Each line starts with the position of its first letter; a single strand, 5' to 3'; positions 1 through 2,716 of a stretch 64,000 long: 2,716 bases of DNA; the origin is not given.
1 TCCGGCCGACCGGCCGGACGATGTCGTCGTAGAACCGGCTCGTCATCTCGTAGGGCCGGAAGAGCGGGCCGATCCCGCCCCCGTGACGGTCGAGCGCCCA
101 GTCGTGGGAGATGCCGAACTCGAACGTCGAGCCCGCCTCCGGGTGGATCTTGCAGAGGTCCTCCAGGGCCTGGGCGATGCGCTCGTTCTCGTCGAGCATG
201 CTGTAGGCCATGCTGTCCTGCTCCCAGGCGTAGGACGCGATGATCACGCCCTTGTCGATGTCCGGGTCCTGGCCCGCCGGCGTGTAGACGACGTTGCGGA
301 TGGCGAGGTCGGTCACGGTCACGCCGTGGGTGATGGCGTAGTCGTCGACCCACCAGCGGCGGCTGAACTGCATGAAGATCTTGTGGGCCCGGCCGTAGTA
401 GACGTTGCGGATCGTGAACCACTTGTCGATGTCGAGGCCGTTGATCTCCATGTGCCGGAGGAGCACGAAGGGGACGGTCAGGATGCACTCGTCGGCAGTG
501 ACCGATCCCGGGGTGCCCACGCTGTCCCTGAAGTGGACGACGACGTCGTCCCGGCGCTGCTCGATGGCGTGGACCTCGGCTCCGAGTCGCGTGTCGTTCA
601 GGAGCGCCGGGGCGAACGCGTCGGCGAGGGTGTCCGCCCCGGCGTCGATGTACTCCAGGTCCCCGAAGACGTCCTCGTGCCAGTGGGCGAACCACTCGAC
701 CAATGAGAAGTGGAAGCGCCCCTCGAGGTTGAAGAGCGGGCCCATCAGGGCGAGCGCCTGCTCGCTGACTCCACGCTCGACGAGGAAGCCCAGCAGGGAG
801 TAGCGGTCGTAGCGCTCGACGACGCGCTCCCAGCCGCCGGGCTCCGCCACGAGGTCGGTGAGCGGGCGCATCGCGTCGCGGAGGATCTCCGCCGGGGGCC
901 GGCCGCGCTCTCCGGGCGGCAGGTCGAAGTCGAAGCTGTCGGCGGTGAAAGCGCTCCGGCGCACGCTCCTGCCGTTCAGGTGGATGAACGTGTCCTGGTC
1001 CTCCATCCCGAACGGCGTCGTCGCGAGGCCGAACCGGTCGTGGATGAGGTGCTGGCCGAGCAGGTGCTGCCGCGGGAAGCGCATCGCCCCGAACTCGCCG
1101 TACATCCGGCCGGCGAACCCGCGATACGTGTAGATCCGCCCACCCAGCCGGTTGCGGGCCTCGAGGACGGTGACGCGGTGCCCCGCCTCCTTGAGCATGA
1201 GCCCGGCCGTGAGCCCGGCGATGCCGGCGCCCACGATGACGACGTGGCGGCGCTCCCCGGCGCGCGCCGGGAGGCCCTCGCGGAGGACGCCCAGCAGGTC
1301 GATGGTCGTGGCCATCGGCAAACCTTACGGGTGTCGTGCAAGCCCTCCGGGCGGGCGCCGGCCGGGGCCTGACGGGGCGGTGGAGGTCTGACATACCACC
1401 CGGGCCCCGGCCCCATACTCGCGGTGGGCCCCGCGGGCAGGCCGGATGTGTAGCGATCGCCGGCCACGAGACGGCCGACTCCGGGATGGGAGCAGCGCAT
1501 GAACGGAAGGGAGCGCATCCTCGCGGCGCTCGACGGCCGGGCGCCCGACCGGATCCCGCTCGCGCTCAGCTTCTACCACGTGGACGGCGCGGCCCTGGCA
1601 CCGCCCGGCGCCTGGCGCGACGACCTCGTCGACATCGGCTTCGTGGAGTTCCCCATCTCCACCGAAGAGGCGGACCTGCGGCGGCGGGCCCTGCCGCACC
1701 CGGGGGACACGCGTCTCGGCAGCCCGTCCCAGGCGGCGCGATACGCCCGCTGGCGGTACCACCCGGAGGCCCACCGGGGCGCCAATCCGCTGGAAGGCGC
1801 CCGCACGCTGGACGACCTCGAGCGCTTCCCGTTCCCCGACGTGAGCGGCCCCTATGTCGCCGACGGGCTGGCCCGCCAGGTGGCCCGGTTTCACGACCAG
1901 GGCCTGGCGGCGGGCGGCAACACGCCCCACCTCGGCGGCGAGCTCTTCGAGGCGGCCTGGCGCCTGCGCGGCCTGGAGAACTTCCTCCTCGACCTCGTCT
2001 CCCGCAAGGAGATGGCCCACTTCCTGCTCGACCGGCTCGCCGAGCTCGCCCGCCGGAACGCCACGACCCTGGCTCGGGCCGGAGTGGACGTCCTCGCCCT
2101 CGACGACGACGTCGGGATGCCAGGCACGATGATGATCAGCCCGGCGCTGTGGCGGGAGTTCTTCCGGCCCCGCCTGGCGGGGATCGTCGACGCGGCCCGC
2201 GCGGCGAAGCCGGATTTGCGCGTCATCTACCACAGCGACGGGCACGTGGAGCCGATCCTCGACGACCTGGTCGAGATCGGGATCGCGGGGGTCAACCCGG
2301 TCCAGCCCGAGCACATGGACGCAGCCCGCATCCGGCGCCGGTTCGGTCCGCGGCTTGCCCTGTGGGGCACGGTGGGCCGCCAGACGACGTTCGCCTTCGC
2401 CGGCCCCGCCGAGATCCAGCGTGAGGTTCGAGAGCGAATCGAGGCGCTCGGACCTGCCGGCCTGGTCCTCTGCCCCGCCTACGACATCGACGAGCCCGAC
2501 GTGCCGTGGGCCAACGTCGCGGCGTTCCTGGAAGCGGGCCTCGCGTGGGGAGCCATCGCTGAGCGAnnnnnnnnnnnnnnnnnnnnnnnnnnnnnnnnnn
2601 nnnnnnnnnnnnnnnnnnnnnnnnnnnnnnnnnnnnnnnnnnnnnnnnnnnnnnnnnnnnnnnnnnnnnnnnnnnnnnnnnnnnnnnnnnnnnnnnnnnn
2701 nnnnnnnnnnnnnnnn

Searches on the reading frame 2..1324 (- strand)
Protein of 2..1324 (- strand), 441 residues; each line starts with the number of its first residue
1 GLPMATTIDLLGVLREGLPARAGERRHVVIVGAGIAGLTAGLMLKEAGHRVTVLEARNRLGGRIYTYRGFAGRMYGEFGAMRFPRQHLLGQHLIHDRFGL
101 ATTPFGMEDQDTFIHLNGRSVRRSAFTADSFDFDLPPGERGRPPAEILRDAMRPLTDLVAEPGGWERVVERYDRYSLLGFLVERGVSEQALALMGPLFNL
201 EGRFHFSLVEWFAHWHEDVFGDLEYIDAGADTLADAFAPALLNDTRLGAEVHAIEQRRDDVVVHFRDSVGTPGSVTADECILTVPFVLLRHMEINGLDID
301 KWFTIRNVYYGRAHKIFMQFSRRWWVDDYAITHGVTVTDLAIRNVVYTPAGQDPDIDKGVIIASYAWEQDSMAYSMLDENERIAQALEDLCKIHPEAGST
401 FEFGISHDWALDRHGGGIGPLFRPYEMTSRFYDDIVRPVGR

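Call 45: search_protein_families(library=pfam, proteins=[window:2-1324:-], max_evalue=0.0001)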
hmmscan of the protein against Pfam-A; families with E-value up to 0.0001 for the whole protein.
window:2-1324:- (441 aa): 10 families
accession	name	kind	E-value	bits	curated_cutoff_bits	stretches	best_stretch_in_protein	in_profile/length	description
PF01593.30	Amino_oxidase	-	3e-46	159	19.8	1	35-437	1-407/443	Flavin containing amine oxidoreductase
PF13450.12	NAD_binding_8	-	1.6e-12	48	21.9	1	30-69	1-40/68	NAD(P)-binding Rossmann-like domain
PF01266.30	DAO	-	2.1e-08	34.5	27.9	1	27-62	1-37/353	FAD dependent oxidoreductase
PF00890.30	FAD_binding_2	-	3.3e-07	30.3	20.4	1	27-63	1-37/414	FAD binding domain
PF12831.13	FAD_oxidored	-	1.2e-05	25.2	27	1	28-63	2-37/416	FAD dependent oxidoreductase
PF00070.33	Pyr_redox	-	1.5e-05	25.8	22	1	27-61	1-35/82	Pyridine nucleotide-disulphide oxidoreductase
PF07992.20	Pyr_redox_2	-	1.6e-05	25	26.1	1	27-61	2-178/291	Pyridine nucleotide-disulphide oxidoreductase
PF01946.23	Thi4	-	4.9e-05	23.1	26.2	0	27-64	19-57/235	Thi4 family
PF01494.25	FAD_binding_3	-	6.5e-05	22.8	22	1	27-58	3-34/349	FAD binding domain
PF03486.20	HI0933_like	-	7.9e-05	22.7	50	0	27-65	2-40/244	HI0933-like protein Rossmann domain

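Call 71: search_protein_families(library=ncbifam, proteins=[window:2-1324:-], max_evalue=0.0001)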
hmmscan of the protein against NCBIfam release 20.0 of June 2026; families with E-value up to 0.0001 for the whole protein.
window:2-1324:- (441 aa): 41 families (the best 25 are shown)
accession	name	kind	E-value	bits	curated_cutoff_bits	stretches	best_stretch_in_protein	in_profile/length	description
NF005560.0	PRK07233.1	equivalog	1.7e-12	47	252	1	27-67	2-42/435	hypothetical protein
NF053546.1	violacein_VioA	equivalog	5.2e-11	42.5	600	1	28-87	2-65/411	flavin-dependent violacein biosynthesis tryptophan-2 monooxygenase VioA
TIGR03467.1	HpnE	equivalog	1.2e-10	41.3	283.05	1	28-67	1-40/430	hydroxysqualene dehydroxylase HpnE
TIGR02734.1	crtI_fam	subfamily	7.7e-09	34.7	238.1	1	28-68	1-41/504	phytoene desaturase family protein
TIGR00562.1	proto_IX_ox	equivalog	1.2e-08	34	97.85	1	25-67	2-46/470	protoporphyrinogen oxidase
NF009410.0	PRK12771.1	subfamily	1.4e-08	33.8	516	1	26-64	139-177/566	NAD(P)-binding protein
NF041087.1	bile_acid_BaiCD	equivalog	1.8e-08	33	825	1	21-66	376-421/642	bile acid Fe-S flavoenzyme BaiCD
TIGR02733.1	desat_CrtD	equivalog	2.6e-08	33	549.7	1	26-68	2-44/492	C-3',4' desaturase CrtD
TIGR03997.1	mycofact_OYE_2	equivalog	4.7e-08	31.9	793.15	1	21-73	375-427/645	mycofactocin system FadH/OYE family oxidoreductase 2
NF045599.1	bili_reduct_long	exception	5.2e-08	31.6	750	1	21-64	377-420/641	bilirubin reductase, long form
NF045637.1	carotdesatCrtDProt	equivalog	7.3e-08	31.4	580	1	28-69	1-42/485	1-hydroxycarotenoid 3,4-desaturase CrtD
NF009454.0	PRK12814.1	equivalog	2.9e-07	29.2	916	1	25-65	193-233/657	putative NADPH-dependent glutamate synthase small subunit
NF005720.0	PRK07538.1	subfamily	3.6e-07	29.4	400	1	26-60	3-37/418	hypothetical protein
TIGR02731.1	phytoene_desat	equivalog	4.7e-07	28.9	569.4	1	28-75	2-49/453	15-cis-phytoene desaturase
NF008845.0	PRK11883.1-5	equivalog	6.4e-07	28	560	1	24-68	3-53/468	protoporphyrinogen oxidase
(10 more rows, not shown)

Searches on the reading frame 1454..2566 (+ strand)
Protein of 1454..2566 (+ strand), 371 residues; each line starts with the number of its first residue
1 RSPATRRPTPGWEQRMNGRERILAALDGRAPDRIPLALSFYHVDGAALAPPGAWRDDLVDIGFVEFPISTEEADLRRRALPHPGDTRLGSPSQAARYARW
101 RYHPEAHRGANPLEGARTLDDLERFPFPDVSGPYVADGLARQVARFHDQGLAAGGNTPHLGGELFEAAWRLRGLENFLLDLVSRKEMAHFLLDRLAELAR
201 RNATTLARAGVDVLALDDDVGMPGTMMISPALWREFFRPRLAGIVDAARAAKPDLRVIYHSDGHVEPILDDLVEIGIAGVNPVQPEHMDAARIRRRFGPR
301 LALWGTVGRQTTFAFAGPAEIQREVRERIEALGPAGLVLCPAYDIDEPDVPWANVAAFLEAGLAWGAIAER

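Call 45: search_protein_families(library=pfam, proteins=[window:1454-2566:+], max_evalue=0.0001)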
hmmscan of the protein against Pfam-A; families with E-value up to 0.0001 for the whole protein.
window:1454-2566:+ (371 aa): 1 family
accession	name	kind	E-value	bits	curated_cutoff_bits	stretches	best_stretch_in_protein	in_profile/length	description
PF01208.23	URO-D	-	8.4e-24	84.7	23.9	1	172-361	160-342/346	Uroporphyrinogen decarboxylase (URO-D)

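Call 71: search_protein_families(library=ncbifam, proteins=[window:1454-2566:+], max_evalue=0.0001)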
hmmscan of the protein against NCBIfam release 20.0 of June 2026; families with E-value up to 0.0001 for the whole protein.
window:1454-2566:+ (371 aa): 3 families
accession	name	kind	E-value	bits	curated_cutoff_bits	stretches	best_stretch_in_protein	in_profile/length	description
NF004889.0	PRK06252.1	subfamily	2.7e-14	52.9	244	1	167-360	151-331/340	methylcobalamin:coenzyme M methyltransferase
NF040654.1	MtaA_Meth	equivalog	1.8e-13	50.2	400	1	167-361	149-331/337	methylcobamide:CoM methyltransferase MtaA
TIGR01463.1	mtaA_cmuA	subfamily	4e-11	42.7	235.4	1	168-361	151-334/340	MtaA/CmuA family methyltransferase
